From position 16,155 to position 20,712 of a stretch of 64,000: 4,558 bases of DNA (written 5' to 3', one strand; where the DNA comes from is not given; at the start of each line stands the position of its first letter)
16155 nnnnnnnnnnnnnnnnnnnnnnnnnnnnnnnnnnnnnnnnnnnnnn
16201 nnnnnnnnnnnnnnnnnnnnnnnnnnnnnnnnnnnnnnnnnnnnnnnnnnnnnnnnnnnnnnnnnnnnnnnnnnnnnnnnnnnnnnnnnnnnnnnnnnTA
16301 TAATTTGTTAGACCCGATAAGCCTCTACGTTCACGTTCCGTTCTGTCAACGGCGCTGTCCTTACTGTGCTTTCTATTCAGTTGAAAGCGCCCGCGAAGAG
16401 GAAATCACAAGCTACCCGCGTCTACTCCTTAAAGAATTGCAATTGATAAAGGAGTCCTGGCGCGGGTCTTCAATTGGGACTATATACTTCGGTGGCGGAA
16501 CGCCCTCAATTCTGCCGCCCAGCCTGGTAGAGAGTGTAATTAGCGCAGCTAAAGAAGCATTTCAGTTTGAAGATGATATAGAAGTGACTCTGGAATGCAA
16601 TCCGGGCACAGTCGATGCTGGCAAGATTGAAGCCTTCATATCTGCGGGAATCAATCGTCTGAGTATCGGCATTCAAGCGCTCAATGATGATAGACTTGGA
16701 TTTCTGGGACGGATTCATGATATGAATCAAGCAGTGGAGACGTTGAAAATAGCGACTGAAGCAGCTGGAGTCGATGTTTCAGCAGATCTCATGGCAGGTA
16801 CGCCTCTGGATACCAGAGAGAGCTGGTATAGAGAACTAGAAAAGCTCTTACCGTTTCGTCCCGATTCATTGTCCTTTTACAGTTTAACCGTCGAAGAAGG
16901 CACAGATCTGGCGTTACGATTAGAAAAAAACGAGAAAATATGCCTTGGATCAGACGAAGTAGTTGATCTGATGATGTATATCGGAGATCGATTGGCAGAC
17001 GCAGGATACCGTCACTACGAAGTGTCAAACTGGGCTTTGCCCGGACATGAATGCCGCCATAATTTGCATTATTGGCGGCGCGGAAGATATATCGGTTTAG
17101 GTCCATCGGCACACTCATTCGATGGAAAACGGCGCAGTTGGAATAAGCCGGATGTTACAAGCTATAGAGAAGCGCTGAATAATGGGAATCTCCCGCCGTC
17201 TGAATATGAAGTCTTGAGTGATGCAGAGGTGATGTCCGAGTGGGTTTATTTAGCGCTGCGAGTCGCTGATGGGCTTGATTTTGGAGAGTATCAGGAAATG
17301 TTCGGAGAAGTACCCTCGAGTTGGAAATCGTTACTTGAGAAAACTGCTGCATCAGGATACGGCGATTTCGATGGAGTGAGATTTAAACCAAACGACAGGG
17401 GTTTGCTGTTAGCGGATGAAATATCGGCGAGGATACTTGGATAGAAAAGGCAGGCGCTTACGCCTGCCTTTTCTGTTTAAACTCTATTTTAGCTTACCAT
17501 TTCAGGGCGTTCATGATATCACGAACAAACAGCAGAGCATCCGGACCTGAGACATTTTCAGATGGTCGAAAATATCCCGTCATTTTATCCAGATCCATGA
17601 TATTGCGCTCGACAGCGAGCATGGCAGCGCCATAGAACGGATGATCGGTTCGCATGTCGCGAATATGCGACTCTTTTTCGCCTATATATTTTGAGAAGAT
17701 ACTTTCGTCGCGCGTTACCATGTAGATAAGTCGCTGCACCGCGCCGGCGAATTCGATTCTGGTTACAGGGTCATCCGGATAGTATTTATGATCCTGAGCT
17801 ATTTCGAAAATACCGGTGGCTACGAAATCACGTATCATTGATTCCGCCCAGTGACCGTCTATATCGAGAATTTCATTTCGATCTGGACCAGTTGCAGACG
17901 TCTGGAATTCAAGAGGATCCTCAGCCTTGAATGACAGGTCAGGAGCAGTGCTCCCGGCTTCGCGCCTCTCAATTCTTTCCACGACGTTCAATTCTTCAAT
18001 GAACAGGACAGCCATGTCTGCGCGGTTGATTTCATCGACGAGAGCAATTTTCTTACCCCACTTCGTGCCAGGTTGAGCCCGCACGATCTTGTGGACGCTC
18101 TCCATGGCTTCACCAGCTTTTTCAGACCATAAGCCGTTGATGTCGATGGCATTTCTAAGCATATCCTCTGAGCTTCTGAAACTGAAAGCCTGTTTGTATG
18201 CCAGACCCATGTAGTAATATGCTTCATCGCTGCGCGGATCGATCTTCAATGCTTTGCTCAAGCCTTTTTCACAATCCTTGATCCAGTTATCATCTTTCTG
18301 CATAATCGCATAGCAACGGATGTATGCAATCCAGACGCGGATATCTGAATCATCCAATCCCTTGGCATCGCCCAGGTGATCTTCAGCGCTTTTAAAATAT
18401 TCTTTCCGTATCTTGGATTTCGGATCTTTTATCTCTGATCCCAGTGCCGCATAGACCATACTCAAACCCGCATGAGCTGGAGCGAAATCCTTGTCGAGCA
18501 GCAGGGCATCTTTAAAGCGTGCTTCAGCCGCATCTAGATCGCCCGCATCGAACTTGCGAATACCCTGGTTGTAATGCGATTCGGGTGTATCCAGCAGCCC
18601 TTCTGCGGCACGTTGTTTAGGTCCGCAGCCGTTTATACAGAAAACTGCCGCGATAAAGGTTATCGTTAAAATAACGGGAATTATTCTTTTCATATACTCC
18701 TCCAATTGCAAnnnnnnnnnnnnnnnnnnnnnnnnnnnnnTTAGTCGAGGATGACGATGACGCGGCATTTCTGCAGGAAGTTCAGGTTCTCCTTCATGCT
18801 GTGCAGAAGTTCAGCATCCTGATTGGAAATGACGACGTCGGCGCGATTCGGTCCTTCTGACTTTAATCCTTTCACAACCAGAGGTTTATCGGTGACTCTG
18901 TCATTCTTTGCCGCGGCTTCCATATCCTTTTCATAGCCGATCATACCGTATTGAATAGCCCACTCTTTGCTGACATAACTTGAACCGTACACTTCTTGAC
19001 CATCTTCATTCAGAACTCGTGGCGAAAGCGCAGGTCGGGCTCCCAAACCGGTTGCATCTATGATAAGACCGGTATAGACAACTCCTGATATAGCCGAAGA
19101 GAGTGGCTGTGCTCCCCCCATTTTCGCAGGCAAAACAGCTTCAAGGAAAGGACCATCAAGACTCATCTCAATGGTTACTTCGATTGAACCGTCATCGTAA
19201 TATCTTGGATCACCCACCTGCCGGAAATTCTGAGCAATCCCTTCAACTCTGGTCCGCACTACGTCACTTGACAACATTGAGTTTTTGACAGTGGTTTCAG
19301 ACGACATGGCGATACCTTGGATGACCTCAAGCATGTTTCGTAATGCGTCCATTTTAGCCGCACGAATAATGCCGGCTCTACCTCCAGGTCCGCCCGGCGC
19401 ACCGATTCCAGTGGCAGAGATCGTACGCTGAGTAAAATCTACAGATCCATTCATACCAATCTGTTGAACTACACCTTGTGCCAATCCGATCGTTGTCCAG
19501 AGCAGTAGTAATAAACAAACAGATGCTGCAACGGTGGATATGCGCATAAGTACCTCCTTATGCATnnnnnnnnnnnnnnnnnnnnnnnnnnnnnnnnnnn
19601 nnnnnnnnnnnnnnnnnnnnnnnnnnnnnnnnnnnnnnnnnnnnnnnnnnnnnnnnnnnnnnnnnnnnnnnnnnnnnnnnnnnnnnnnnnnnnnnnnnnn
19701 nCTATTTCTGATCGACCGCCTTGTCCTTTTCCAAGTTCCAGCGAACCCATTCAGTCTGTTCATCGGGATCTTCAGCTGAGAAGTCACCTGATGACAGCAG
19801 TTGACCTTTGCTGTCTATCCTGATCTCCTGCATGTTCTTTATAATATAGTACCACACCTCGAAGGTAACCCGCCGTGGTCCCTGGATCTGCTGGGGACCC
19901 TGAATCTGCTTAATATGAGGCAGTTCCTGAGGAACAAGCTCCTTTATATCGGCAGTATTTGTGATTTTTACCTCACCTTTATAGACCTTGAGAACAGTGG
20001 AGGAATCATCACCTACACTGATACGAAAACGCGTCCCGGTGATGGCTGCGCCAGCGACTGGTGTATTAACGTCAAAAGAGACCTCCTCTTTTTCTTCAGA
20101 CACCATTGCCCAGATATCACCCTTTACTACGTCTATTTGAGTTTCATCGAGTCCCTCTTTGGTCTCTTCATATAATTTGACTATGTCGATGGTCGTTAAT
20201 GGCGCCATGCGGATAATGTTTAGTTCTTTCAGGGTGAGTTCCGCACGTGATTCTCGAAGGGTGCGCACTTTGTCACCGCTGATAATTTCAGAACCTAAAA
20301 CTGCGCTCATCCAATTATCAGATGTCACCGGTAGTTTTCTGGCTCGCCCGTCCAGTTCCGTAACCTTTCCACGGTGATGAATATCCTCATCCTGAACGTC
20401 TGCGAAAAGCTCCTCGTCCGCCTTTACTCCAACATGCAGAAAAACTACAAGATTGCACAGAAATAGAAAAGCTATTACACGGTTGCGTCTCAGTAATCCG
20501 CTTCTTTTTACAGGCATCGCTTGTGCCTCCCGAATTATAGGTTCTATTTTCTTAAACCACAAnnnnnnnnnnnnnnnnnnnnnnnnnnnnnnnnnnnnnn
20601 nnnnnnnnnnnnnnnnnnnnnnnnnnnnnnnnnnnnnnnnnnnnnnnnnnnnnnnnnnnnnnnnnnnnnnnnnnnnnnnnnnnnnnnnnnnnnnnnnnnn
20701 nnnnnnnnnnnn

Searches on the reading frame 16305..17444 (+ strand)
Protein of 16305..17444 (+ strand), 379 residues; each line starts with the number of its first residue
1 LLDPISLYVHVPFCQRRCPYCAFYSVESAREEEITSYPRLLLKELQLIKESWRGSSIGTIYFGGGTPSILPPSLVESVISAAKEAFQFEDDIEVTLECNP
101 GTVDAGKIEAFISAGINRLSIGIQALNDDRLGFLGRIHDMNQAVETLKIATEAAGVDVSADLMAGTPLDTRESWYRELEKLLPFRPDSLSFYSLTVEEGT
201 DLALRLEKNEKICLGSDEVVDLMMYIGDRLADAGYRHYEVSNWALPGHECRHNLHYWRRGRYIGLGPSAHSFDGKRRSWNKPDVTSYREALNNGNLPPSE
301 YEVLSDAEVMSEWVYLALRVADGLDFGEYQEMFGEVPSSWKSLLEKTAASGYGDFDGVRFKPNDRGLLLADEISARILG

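Call 3: search_protein_families(library=pfam, max_evalue=1, proteins=[window:16305-17444:+])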
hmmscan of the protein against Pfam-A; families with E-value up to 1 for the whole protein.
window:16305-17444:+ (379 aa): 3 families
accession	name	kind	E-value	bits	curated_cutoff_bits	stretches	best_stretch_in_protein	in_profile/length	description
PF04055.27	Radical_SAM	-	2.2e-24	86.9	29.5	1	8-175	1-160/166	Radical SAM superfamily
PF06969.22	HemN_C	-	1.2e-06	28.9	24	1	304-369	1-67/67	HemN C-terminal domain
PF16199.10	Radical_SAM_C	-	0.051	14.1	31.9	1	186-226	1-41/85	Radical_SAM C-terminal domain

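Call 5: search_protein_families(library=ncbifam, max_evalue=1, proteins=[window:16305-17444:+])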
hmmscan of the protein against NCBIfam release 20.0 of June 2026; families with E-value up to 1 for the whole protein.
window:16305-17444:+ (379 aa): 32 families (the best 25 are shown)
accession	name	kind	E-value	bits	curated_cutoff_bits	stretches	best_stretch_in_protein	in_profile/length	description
TIGR00539.1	hemN_rel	equivalog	1.7e-69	234.7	205.4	1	6-338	2-329/361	radical SAM family heme chaperone HemW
NF005133.0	PRK06582.1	equivalog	5.3e-67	226.5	597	1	3-376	10-387/390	coproporphyrinogen III oxidase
NF006067.1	PRK08208.1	equivalog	8.1e-50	170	380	1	4-376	35-413/427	STM4012 family radical SAM protein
TIGR04107.1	rSAM_HutW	equivalog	8.9e-49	166.4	400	1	7-317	42-355/419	heme anaerobic degradation radical SAM methyltransferase ChuW/HutW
NF004567.0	PRK05904.1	equivalog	2.7e-44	151.8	355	1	7-328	9-312/353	coproporphyrinogen III oxidase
TIGR03994.1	rSAM_HemZ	equivalog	6.6e-44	150.6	321.4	1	4-238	84-318/401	coproporphyrinogen dehydrogenase HemZ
TIGR00538.1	hemN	equivalog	4.3e-39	134.6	324.95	1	4-334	49-391/454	oxygen-independent coproporphyrinogen III oxidase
NF006064.0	PRK08207.2-2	equivalog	2.9e-32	112.3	504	1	5-210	145-354/465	coproporphyrinogen III oxidase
NF006385.0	PRK08629.1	equivalog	5.5e-32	111.1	355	1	7-311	55-347/439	coproporphyrinogen III oxidase family protein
NF006060.0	PRK08207.1-3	equivalog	1.6e-31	109.6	653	1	4-225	149-375/477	coproporphyrinogen III oxidase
NF006061.0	PRK08207.1-4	equivalog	3.5e-25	88.8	702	1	4-238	173-410/501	coproporphyrinogen III oxidase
NF006066.0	PRK08207.2-5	equivalog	8.1e-23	80.8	1117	1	5-201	191-391/518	coproporphyrinogen III oxidase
TIGR04419.1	no_iron_rSAM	equivalog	4.5e-21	75.8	300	1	41-273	26-257/378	HemN-related non-iron pseudo-SAM protein PsgB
NF006059.0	PRK08207.1-1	equivalog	3.6e-20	72.1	1012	1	4-224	171-394/496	coproporphyrinogen III oxidase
NF006065.0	PRK08207.2-4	equivalog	1.6e-18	67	922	1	6-239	170-409/484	coproporphyrinogen III oxidase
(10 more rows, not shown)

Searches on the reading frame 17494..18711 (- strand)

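Call 26: search_protein_families(library=pfam, max_evalue=0.0001, proteins=[window:17494-18711:-])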
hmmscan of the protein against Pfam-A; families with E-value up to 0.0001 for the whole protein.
window:17494-18711:- (405 aa): 3 families
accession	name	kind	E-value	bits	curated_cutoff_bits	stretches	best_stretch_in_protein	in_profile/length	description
PF13414.12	TPR_11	-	1.7e-08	34.5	26.8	0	152-174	18-40/42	TPR repeat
PF00395.25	SLH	-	7.7e-08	32.6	20.8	0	283-322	4-44/44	S-layer homology domain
PF14559.12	TPR_19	-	7.1e-06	26.7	25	0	54-91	2-39/68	Tetratricopeptide repeat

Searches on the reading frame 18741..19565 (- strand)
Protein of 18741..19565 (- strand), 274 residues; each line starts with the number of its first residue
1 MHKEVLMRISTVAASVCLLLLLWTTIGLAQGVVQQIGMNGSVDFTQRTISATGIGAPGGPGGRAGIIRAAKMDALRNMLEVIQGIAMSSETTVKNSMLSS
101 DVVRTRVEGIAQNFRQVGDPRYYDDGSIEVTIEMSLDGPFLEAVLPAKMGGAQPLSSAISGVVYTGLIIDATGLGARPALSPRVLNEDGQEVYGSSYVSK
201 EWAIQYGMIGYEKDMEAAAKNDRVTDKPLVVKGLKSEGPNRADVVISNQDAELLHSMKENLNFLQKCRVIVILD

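Call 26: search_protein_families(library=pfam, max_evalue=0.0001, proteins=[window:18741-19565:-])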
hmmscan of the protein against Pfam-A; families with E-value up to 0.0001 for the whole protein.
window:18741-19565:- (274 aa): 1 family
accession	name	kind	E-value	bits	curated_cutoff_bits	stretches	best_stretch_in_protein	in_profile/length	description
PF02169.21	LPP20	-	9e-05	23.3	25.9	0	64-118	21-81/97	LPP20 lipoprotein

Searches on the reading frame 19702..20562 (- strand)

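Call 26: search_protein_families(library=pfam, max_evalue=0.0001, proteins=[window:19702-20562:-])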
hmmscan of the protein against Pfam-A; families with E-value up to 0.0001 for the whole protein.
window:19702-20562:- (286 aa): 1 family
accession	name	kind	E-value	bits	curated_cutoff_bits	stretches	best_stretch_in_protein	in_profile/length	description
PF04773.18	FecR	-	4.1e-13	50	24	1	97-199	1-97/97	FecR protein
